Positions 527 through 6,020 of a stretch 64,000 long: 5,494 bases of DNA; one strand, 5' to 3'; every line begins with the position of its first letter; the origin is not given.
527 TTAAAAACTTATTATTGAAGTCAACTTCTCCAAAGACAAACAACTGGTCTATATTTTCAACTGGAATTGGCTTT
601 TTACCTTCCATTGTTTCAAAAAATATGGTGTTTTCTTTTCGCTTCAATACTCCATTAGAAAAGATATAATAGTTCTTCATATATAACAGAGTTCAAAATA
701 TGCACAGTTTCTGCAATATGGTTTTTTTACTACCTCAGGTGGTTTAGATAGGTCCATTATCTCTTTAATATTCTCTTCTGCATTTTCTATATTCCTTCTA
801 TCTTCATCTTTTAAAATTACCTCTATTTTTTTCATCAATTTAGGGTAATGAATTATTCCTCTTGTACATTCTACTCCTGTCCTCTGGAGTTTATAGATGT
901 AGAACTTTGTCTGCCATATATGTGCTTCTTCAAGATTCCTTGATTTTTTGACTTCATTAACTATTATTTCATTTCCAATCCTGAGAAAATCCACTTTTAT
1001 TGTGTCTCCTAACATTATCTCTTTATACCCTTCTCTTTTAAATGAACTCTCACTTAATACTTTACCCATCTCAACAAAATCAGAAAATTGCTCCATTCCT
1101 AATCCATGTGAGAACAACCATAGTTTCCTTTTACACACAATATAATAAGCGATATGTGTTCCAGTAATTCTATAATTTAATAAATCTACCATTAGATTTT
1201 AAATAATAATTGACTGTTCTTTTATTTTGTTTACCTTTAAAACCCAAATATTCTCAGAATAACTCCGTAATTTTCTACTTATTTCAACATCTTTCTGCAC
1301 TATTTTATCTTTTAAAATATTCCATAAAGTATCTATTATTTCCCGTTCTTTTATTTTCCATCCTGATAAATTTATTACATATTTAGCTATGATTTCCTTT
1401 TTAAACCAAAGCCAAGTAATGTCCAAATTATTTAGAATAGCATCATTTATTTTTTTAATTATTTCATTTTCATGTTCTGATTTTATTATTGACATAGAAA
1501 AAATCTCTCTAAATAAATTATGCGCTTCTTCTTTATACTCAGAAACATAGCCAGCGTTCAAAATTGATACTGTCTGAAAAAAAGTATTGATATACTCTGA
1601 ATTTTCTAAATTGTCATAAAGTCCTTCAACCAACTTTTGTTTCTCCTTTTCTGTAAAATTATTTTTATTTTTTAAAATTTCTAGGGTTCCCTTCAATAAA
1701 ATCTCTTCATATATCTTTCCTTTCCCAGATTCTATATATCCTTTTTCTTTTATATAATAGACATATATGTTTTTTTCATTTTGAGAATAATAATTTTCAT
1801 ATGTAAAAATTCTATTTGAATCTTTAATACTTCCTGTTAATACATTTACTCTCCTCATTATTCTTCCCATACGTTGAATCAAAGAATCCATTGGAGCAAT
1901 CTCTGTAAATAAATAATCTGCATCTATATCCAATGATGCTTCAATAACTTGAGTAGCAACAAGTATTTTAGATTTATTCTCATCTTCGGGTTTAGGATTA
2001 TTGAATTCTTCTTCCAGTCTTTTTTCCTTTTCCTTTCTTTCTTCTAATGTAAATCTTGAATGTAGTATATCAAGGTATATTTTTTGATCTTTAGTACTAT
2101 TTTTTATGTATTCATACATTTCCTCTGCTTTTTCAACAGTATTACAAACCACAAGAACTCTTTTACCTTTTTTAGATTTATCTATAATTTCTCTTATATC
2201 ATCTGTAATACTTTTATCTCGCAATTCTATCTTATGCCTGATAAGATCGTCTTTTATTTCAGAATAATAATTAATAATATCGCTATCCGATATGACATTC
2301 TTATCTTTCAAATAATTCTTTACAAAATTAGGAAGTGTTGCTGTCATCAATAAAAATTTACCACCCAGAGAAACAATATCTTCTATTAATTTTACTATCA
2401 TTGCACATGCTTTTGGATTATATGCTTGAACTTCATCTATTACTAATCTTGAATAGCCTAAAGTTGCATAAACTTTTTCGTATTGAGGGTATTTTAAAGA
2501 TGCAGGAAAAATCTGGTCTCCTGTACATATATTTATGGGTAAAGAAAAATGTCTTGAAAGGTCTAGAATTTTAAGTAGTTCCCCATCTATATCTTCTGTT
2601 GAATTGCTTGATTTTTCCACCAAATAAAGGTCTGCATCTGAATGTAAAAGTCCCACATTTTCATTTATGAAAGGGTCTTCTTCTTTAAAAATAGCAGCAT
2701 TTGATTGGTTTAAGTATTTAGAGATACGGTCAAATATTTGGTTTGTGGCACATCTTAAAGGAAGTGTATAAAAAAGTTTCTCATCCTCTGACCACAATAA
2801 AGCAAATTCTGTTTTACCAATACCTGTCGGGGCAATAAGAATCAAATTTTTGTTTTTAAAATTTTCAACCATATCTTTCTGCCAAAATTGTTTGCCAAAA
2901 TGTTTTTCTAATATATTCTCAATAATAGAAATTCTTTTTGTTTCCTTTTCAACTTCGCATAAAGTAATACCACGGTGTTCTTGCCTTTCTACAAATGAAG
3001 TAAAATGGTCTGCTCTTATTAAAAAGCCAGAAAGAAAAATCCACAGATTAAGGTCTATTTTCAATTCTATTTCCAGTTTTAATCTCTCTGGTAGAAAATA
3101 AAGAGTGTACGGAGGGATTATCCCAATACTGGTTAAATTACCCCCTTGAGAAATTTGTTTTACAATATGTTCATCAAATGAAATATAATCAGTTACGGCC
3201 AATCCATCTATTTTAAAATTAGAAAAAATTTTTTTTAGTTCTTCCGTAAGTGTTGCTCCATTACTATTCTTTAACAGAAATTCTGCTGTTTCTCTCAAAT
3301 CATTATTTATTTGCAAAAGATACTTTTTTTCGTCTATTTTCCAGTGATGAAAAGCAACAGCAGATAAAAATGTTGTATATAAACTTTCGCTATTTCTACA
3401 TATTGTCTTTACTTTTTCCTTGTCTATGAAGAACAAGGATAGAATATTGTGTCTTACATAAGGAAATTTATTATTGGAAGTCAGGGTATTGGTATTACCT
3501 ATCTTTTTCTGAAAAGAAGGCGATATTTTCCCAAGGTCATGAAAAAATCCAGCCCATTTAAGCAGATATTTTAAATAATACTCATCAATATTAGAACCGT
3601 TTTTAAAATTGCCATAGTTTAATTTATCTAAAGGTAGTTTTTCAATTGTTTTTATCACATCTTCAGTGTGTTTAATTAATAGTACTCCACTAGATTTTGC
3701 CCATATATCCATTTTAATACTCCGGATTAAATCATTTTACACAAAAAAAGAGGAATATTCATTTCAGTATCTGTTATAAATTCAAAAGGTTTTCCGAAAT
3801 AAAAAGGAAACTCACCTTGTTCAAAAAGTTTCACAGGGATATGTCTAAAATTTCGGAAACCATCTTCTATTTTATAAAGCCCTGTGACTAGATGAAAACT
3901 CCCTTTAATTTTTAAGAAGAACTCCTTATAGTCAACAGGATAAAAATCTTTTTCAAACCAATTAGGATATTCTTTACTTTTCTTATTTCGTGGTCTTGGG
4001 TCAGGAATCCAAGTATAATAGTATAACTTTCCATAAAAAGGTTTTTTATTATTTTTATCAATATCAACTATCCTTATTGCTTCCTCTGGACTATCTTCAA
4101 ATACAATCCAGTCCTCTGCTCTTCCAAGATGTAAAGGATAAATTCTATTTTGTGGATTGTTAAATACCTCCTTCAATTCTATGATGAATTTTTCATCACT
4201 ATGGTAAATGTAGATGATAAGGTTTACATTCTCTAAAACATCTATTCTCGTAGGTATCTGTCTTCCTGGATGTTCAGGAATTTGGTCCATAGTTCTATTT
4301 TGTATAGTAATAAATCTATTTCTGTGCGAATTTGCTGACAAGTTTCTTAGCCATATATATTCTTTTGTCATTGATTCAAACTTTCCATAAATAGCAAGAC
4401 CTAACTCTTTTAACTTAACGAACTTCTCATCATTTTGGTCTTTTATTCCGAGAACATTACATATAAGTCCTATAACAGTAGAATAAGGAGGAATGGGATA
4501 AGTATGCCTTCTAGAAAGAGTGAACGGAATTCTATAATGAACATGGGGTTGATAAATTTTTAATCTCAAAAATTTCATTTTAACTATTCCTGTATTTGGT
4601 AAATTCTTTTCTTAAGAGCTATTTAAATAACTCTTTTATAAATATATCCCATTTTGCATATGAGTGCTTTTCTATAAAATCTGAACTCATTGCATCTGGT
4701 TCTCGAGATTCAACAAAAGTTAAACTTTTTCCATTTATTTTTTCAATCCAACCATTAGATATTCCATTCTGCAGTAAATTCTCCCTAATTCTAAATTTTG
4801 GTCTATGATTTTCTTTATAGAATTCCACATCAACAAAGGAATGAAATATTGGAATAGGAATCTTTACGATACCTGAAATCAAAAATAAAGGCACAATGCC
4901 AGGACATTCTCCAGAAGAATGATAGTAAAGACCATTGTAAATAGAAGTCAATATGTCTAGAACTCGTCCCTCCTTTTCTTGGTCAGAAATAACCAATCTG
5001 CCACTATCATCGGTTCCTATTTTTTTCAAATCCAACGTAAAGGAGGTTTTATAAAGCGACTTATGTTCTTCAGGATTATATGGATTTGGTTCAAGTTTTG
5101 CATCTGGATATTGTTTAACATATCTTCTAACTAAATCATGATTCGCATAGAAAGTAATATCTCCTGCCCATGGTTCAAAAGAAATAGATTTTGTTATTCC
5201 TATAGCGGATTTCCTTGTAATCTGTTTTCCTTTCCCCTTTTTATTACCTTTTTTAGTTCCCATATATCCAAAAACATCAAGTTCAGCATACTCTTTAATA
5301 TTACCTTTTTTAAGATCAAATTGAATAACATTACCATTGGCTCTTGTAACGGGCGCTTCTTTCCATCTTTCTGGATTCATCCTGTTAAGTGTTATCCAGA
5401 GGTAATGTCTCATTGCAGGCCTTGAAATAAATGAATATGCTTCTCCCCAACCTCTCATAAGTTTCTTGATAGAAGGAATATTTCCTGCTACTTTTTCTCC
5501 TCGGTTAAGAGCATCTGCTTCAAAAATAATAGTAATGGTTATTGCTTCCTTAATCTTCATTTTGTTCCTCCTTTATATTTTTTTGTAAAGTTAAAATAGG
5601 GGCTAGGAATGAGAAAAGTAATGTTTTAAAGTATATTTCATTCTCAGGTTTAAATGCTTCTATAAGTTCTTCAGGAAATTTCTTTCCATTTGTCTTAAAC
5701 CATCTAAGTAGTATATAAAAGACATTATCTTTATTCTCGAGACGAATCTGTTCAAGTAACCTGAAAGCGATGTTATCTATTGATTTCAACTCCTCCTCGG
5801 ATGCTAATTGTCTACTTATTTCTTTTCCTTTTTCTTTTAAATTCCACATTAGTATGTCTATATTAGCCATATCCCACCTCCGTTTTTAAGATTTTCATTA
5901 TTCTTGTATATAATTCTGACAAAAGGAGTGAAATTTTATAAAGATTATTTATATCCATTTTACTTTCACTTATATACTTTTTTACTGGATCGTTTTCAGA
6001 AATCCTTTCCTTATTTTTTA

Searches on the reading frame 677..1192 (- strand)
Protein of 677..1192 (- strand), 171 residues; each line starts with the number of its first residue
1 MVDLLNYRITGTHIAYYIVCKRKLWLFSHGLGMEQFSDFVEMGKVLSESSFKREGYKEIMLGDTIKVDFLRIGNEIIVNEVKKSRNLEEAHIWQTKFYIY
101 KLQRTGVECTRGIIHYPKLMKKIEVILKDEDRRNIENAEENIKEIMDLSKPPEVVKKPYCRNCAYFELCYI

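Call 5: search_protein_families(library=pfam, proteins=[window:677-1192:-], max_evalue=1)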
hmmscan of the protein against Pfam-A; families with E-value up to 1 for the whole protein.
window:677-1192:- (171 aa): 3 families
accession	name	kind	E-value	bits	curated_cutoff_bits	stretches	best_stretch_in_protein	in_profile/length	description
PF01930.23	Cas_Cas4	-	3.7e-54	183.6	22.7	1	10-171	1-160/160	Domain of unknown function DUF83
PF12705.13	PDDEXK_1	-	0.0014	19.1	22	1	67-169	128-246/247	PD-(D/E)XK nuclease superfamily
PF13366.12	PDDEXK_3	-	0.012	16.4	22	1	56-100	52-94/117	PD-(D/E)XK nuclease superfamily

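Call 6: search_protein_families(library=ncbifam, proteins=[window:677-1192:-], max_evalue=1)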
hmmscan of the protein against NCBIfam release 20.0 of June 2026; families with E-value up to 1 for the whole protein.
window:677-1192:- (171 aa): 7 families
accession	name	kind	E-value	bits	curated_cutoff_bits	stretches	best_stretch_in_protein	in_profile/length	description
TIGR00372.1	cas4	equivalog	1.1e-27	97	65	1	9-170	1-179/180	CRISPR-associated protein Cas4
NF049935.1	cas4g_cas1g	exception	1.1e-07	30.7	560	1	93-169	112-189/546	CRISPR-associated endonuclease Cas4g/Cas1g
TIGR04328.1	cas4_PREFRAN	exception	0.00096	19.2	70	1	64-169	70-175/178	type V CRISPR-associated protein Cas4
TIGR00067.1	glut_race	equivalog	0.011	15.1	146.65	1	49-157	115-223/251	glutamate racemase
TIGR04256.1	GxxExxY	subfamily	0.041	14.3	35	1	56-99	51-92/116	GxxExxY protein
NF003270.0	PRK04247.1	equivalog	0.067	12.2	216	1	74-131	171-228/250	endonuclease NucS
TIGR03491.1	TIGR03491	subfamily_domain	0.13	11.2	97.45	0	81-170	116-205/462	TM0106 family RecB-like putative nuclease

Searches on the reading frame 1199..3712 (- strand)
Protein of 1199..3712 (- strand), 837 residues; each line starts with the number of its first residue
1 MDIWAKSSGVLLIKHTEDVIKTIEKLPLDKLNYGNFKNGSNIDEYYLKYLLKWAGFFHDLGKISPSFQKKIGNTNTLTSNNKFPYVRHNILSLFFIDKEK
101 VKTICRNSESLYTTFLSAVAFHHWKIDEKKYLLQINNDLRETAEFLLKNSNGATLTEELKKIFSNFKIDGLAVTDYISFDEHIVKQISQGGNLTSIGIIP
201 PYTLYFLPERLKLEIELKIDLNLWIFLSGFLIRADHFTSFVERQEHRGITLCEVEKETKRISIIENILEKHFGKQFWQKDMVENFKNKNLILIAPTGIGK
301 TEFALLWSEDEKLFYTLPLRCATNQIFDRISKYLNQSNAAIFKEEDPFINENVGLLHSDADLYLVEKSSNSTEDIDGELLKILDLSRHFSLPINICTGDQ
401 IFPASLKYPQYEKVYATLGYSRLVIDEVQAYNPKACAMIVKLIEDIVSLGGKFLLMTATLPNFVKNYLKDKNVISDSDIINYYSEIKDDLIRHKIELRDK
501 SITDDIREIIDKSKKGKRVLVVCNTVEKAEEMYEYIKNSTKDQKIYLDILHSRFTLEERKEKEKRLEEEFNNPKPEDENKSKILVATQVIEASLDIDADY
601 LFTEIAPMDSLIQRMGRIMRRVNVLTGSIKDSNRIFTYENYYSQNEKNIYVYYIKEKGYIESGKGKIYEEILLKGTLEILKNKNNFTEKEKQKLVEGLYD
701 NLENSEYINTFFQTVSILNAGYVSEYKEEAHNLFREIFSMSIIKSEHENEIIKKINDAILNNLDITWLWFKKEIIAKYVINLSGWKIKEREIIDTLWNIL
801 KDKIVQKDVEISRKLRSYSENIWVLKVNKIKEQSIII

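Call 5: search_protein_families(library=pfam, proteins=[window:1199-3712:-], max_evalue=1)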
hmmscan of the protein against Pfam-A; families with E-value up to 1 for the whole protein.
window:1199-3712:- (837 aa): 11 families
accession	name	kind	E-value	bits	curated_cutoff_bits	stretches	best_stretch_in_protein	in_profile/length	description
PF22590.2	Cas3-like_C_2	-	3.9e-36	124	27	1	516-621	2-104/106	CRISPR-associated nuclease/helicase Cas3, C-terminal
PF00271.37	Helicase_C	-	7.2e-14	52.4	23.5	1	505-620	5-108/110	Helicase conserved C-terminal domain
PF00270.35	DEAD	-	3e-12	47.1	26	2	278-465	4-165/167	DEAD/DEAH box helicase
PF18019.7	Cas3_HD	-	1.5e-08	35.3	23.1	1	4-129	1-135/207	Cas3, HD domain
PF01966.28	HD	-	0.0067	17.1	22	1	50-129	26-92/116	HD domain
PF04851.21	ResIII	-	0.02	15.3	22.5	0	272-305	20-41/164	Type III restriction enzyme, res subunit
PF13307.12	Helicase_C_2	-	0.021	15.3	25.3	1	514-600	7-84/170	Helicase C-terminal domain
PF13245.12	AAA_19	-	0.03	15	25.1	0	278-432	1-103/134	AAA domain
PF01207.24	Dus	-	0.25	10.9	20.4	1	510-582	230-301/311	Dihydrouridine synthase (Dus)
PF06309.17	Torsin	-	0.34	11.5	27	0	693-736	72-115/127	Torsin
PF08597.15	eIF3_subunit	-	0.74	10.1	28.9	1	537-633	68-130/250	Translation initiation factor eIF3 subunit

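Call 6: search_protein_families(library=ncbifam, proteins=[window:1199-3712:-], max_evalue=1)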
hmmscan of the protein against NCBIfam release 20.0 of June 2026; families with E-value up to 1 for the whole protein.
window:1199-3712:- (837 aa): 9 families
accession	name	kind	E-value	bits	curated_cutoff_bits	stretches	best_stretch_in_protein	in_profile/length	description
TIGR01587.1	cas3_core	equivalog_domain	2.2e-75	254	102.45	1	290-621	2-319/358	CRISPR-associated helicase Cas3'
NF007248.0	PRK09694.1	equivalog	1.6e-40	138.9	569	2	506-621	550-662/878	CRISPR-associated helicase/endonuclease Cas3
TIGR02621.3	cas3_GSU0051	exception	6.5e-39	134.4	400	3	485-624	239-376/854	type I-G CRISPR-associated helicase/endonuclease Cas3g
TIGR01596.1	cas3_HD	equivalog_domain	9.4e-24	84.4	43.45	1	12-239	1-177/178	CRISPR-associated endonuclease Cas3''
TIGR02562.1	cas3_yersinia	equivalog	2.8e-11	42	565.95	3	385-463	557-637/1110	type I-F CRISPR-associated helicase Cas3f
TIGR04121.1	DEXH_lig_assoc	equivalog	4.6e-07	27.9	850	2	505-596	237-318/804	ligase-associated DNA damage response DEXH box helicase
TIGR03158.1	cas3_cyano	exception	1e-05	24.8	69.1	1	284-618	11-356/357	type I-D CRISPR-associated helicase Cas3'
TIGR00643.1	recG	equivalog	0.0013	17.5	659.4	1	505-596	436-524/629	ATP-dependent DNA helicase RecG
NF008168.0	PRK10917.2-2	equivalog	0.0017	16.7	718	1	507-597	567-654/795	ATP-dependent DNA helicase RecG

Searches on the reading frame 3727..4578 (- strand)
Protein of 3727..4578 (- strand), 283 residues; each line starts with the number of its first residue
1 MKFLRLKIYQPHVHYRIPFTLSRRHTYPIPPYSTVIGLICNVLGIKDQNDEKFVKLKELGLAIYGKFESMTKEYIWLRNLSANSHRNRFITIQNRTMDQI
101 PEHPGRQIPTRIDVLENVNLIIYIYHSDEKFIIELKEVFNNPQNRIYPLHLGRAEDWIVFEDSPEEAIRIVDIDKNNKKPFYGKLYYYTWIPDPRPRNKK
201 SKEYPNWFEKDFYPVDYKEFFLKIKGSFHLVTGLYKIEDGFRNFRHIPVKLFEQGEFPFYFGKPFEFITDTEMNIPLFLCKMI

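Call 5: search_protein_families(library=pfam, proteins=[window:3727-4578:-], max_evalue=1)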
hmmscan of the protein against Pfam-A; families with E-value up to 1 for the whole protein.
window:3727-4578:- (283 aa): 1 family
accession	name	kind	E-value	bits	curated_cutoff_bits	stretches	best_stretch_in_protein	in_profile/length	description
PF09704.15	Cas_Cas5d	-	5.9e-12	46.4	23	1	3-162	1-152/217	CRISPR-associated protein (Cas_Cas5)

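Call 6: search_protein_families(library=ncbifam, proteins=[window:3727-4578:-], max_evalue=1)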
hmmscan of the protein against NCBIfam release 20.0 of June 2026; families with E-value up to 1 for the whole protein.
window:3727-4578:- (283 aa): 5 families
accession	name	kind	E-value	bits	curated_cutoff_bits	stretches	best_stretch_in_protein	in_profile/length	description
TIGR01895.1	cas_Cas5t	exception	2.1e-33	115.8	96.7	1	1-255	1-201/217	type I-B CRISPR-associated protein Cas5b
TIGR02593.1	CRISPR_cas5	subfamily_domain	3e-14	52.5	17.8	1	4-45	2-43/43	CRISPR-associated protein Cas5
TIGR02592.1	cas_Cas5h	exception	1.4e-07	31.5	97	1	3-155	2-140/241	type I-B CRISPR-associated protein Cas5b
TIGR01868.1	casD_Cas5e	equivalog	0.0021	17.8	68.95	1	20-58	19-57/230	type I-E CRISPR-associated protein Cas5/CasD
TIGR02586.1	cas5_cmx5_devS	exception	0.094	12.3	111.5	1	22-55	19-52/183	type I-MYXAN CRISPR-associated protein Cas5/Cmx5/DevS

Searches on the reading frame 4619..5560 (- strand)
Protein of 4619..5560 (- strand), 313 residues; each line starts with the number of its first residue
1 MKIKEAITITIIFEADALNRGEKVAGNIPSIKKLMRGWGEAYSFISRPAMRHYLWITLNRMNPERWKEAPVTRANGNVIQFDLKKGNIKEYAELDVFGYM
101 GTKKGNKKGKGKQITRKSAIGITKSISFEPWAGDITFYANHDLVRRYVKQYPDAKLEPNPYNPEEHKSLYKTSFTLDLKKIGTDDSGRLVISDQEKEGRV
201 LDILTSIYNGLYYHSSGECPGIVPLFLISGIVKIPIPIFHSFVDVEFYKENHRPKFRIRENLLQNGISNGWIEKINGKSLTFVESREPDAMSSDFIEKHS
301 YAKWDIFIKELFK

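Call 5: search_protein_families(library=pfam, proteins=[window:4619-5560:-], max_evalue=1)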
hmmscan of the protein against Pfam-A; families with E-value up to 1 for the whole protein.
window:4619-5560:- (313 aa): 2 families
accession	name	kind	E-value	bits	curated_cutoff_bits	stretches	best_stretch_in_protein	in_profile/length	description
PF01905.21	DevR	-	3e-39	135.2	23.8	1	7-250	1-267/270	CRISPR-associated negative auto-regulator DevR/Csa2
PF16584.11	LolA_2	-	0.16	12.3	26.8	1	161-212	92-141/152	Outer membrane lipoprotein carrier protein LolA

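Call 6: search_protein_families(library=ncbifam, proteins=[window:4619-5560:-], max_evalue=1)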
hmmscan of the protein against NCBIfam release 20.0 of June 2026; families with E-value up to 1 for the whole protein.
window:4619-5560:- (313 aa): 3 families
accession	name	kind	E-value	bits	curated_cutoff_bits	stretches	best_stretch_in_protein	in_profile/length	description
TIGR02585.1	cas_Cst2_DevR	exception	8.7e-46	156.4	72.75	1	10-253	2-254/321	type I-B CRISPR-associated protein Cas7/Cst2/DevR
TIGR01875.1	cas_MJ0381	subfamily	1.1e-31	109.8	67.3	1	7-232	3-232/240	DevR family CRISPR-associated autoregulator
TIGR03489.1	cas_csp1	equivalog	0.002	17.6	340.65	1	13-110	4-92/292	type I-PGING CRISPR-associated protein Cas7/Csp1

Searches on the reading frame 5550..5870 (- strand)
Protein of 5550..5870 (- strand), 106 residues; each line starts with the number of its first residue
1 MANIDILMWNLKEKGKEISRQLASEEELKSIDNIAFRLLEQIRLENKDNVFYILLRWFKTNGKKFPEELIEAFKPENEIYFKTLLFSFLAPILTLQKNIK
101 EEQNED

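Call 5: search_protein_families(library=pfam, proteins=[window:5550-5870:-], max_evalue=1)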
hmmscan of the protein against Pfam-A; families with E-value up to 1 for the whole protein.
window:5550-5870:- (106 aa): 2 families
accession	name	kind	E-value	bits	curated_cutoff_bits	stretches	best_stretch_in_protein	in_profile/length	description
PF23725.1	Dredd_N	-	0.03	14.6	27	1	33-72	37-74/100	Caspase-8, N-terminal domain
PF04745.17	Pox_A8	-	0.046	13.3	25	1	38-96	76-139/289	VITF-3 subunit protein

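Call 6: search_protein_families(library=ncbifam, proteins=[window:5550-5870:-], max_evalue=1)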
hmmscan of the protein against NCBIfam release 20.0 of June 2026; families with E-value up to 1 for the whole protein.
window:5550-5870:- (106 aa): 2 families
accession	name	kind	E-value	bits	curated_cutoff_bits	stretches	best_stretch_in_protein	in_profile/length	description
NF012136.0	SecA2_Lm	equivalog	0.0052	14.8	1100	1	18-83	647-709/776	accessory Sec system translocase SecA2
NF041077.1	tRNAmeth_TrmJ_Sulfolob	equivalog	0.015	14.9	350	1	5-61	145-202/229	tRNA (cytidine-2'-O-)-methyltransferase TrmJ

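Call 7: search_protein_families(library=padloc, proteins=[window:5550-5870:-], max_evalue=1)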
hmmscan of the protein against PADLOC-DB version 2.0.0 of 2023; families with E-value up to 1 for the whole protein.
window:5550-5870:- (106 aa): 5 families
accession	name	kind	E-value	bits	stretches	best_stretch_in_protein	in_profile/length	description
PDLC01190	Cas11b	-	3.5e-26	90.4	1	3-93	57-143/144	Small subunit of some of I-B systems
PDLC01193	Cas11b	-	1.2e-24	85.1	1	3-97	70-161/164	CAS-I-B; effector_SS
PDLC02050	Cas8b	-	4e-09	34.4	1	7-104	406-494/496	-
PDLC01278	Cas8b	-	1.1e-06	26.3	1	8-90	233-306/311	CAS-I-B; effector_LS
PDLC01541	Cas11b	-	0.00061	18.1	1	8-63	7-58/98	CAS-I-B; effector_SS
